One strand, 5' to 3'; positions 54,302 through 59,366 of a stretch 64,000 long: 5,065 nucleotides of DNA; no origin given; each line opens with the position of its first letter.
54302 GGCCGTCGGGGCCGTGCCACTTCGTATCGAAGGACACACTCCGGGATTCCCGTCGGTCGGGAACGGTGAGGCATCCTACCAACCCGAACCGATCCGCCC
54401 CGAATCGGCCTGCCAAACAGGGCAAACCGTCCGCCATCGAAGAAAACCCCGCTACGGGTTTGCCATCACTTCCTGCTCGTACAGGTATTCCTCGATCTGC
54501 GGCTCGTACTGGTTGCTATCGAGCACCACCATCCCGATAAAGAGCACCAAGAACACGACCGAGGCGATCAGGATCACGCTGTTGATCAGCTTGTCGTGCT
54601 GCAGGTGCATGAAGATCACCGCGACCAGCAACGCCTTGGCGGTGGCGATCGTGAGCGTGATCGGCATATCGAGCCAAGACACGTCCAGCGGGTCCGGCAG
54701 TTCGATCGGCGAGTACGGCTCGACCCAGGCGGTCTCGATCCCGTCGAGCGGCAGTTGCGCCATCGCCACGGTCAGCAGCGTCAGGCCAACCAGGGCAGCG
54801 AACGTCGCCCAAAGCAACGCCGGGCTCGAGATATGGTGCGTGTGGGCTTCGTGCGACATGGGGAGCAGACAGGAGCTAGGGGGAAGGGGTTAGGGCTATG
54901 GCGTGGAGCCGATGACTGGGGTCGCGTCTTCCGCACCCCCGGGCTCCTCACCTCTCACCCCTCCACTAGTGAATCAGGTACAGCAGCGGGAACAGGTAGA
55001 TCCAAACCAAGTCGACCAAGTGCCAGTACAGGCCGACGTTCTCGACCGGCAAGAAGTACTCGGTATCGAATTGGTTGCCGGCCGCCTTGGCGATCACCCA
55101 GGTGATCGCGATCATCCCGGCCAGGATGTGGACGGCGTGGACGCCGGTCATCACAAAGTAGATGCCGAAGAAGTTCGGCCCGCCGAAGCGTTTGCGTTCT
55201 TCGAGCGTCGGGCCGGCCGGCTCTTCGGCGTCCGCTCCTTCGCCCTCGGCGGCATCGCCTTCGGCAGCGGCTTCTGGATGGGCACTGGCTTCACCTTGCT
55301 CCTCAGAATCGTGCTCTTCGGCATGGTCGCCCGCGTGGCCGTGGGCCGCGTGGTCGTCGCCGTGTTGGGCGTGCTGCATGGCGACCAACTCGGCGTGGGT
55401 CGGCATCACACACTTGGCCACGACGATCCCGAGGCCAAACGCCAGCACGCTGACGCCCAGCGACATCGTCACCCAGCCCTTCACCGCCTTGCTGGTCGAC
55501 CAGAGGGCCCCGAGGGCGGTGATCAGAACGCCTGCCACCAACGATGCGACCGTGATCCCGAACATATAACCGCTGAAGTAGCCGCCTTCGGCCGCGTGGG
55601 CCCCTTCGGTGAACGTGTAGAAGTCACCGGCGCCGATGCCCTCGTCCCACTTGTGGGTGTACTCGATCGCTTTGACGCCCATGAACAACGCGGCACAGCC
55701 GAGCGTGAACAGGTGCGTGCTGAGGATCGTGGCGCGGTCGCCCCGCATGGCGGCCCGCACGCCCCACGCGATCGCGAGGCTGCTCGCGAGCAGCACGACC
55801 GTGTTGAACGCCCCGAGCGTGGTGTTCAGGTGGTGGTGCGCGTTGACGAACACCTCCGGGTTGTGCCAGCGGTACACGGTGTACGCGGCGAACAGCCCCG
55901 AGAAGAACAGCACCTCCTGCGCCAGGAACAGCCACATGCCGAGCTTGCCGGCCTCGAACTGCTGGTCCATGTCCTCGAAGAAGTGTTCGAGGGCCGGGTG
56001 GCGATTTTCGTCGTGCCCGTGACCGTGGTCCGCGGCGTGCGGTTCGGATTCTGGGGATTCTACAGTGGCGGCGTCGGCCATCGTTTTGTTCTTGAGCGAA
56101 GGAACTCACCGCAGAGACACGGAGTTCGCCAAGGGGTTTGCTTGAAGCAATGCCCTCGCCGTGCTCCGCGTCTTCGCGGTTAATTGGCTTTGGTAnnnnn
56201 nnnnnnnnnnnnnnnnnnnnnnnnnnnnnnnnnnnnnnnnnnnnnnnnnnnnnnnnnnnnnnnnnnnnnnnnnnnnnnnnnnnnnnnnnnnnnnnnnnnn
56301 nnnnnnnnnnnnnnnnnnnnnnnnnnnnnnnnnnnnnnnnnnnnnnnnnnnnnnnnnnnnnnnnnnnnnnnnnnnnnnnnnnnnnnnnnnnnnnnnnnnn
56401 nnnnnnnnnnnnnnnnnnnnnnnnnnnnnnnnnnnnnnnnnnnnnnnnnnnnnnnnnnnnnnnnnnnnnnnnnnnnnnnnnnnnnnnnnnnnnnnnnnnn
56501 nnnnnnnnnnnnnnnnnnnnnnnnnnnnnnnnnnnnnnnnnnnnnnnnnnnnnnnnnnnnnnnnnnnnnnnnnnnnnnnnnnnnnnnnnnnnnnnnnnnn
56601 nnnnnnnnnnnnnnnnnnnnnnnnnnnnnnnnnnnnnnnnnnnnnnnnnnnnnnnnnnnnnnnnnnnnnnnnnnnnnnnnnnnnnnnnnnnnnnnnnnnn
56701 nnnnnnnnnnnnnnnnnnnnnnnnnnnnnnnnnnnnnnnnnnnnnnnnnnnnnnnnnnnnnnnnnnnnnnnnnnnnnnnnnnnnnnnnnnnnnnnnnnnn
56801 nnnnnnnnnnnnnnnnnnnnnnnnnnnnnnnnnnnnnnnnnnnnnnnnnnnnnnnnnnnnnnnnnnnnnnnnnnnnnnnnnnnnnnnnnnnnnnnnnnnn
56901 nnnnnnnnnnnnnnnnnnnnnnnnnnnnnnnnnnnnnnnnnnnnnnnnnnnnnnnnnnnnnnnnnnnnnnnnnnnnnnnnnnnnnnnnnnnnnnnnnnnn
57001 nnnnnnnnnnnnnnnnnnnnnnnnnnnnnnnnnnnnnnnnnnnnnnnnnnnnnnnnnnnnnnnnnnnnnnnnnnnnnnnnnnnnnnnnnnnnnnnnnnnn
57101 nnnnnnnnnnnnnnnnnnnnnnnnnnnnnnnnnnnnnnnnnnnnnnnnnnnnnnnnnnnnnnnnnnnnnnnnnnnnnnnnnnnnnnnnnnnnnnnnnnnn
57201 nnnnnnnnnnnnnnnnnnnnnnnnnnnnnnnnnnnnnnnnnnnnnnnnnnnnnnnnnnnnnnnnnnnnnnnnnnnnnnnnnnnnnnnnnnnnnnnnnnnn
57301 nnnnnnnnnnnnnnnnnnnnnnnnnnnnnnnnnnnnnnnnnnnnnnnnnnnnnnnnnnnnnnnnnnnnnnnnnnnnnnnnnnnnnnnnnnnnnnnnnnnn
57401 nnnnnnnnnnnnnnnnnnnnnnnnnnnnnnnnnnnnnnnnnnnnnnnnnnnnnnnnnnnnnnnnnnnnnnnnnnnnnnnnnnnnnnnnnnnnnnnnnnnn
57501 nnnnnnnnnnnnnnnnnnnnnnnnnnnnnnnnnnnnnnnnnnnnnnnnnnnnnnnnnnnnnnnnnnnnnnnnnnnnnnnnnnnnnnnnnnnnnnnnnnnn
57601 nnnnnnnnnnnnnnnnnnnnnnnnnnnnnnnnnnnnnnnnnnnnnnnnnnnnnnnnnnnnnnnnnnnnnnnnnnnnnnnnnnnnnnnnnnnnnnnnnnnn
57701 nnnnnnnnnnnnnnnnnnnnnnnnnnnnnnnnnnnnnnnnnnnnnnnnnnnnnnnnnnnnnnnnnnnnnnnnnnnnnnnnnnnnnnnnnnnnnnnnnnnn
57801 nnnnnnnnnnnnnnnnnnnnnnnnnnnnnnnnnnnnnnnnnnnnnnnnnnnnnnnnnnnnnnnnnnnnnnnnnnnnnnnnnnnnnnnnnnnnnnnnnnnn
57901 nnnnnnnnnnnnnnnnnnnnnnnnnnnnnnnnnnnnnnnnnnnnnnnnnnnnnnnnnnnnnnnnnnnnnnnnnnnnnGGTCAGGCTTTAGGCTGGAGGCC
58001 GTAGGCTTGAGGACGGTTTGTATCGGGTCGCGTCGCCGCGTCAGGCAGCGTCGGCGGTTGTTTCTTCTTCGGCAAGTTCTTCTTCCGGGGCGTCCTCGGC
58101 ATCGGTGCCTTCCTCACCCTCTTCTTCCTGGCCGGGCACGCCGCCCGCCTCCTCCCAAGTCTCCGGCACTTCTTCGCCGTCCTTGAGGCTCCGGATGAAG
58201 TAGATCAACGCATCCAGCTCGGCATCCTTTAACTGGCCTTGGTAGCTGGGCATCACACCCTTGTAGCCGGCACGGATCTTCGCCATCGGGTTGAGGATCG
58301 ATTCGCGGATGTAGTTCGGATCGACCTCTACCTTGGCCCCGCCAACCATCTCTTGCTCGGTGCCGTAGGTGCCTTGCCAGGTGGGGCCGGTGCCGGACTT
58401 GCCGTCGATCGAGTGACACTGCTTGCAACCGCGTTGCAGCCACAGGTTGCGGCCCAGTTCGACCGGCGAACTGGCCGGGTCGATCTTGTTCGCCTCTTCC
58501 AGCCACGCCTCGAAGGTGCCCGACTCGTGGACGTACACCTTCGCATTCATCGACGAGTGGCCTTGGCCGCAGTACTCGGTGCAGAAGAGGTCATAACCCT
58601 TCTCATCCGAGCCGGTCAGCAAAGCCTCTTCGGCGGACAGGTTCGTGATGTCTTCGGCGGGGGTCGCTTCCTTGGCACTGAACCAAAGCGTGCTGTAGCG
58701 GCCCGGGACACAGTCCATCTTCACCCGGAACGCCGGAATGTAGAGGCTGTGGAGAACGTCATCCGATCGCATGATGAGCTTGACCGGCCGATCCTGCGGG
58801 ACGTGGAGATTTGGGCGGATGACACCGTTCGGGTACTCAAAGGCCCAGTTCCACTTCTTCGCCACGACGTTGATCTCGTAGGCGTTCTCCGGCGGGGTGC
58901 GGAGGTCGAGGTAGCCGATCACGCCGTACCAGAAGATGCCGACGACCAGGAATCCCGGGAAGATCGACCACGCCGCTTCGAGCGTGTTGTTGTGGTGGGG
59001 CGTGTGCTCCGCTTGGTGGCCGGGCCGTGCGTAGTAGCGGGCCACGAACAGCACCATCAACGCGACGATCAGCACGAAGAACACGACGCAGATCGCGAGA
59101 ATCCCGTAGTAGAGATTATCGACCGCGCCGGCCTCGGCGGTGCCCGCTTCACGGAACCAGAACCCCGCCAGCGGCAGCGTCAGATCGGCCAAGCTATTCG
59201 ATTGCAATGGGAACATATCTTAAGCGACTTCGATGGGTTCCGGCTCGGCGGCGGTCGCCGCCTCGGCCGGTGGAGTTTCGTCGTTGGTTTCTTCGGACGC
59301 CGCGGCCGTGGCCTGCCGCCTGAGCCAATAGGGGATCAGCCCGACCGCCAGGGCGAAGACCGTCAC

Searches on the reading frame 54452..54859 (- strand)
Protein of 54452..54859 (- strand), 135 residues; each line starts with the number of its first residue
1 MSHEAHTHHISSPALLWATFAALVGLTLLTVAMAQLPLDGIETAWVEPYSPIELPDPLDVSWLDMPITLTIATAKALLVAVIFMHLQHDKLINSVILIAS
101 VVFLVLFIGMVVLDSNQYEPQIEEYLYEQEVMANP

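Call 82: search_protein_families(library=pfam, proteins=[window:54452-54859:-], max_evalue=0.001)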
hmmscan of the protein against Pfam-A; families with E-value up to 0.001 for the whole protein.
window:54452-54859:- (135 aa): 1 family
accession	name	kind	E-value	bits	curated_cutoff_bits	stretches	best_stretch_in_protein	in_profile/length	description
PF03626.19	COX4_pro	-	2.7e-12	47.3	28.9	1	17-108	1-71/72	Prokaryotic Cytochrome C oxidase subunit IV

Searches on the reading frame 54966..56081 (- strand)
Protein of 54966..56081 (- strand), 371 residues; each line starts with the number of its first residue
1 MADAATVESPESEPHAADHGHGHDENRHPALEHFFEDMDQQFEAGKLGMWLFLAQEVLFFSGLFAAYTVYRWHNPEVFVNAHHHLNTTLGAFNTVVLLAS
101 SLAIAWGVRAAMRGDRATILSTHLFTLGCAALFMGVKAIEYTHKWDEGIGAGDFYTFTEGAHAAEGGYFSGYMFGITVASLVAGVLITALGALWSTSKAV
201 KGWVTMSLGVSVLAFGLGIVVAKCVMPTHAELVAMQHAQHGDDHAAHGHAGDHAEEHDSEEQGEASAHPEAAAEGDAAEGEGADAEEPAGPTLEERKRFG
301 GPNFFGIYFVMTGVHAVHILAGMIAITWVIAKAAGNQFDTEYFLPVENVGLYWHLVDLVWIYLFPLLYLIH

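Call 82: search_protein_families(library=pfam, proteins=[window:54966-56081:-], max_evalue=0.001)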
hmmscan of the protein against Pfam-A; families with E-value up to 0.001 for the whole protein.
window:54966-56081:- (371 aa): 1 family
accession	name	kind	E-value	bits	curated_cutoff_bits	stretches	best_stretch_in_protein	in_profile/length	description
PF00510.24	COX3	-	5.7e-17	62.9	23.8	2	46-143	77-180/258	Cytochrome c oxidase subunit III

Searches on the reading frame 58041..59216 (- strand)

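Call 82: search_protein_families(library=pfam, proteins=[window:58041-59216:-], max_evalue=0.001)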
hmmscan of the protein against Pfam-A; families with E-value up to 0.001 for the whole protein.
window:58041-59216:- (391 aa): 4 families
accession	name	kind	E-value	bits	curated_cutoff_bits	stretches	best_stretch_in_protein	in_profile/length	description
PF00116.26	COX2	-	1.4e-11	44.7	22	1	137-182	48-93/120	Cytochrome C oxidase subunit II, periplasmic domain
PF00034.26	Cytochrom_C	-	2.8e-09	38.6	21.3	1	252-345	1-90/90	Cytochrome c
PF02790.20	COX2_TM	-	2.9e-08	34.2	22.8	1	18-94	5-81/88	Cytochrome C oxidase subunit II, transmembrane domain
PF13442.11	Cytochrome_CBB3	-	7.2e-06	26.7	27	1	255-341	6-68/68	Cytochrome C oxidase, cbb3-type, subunit III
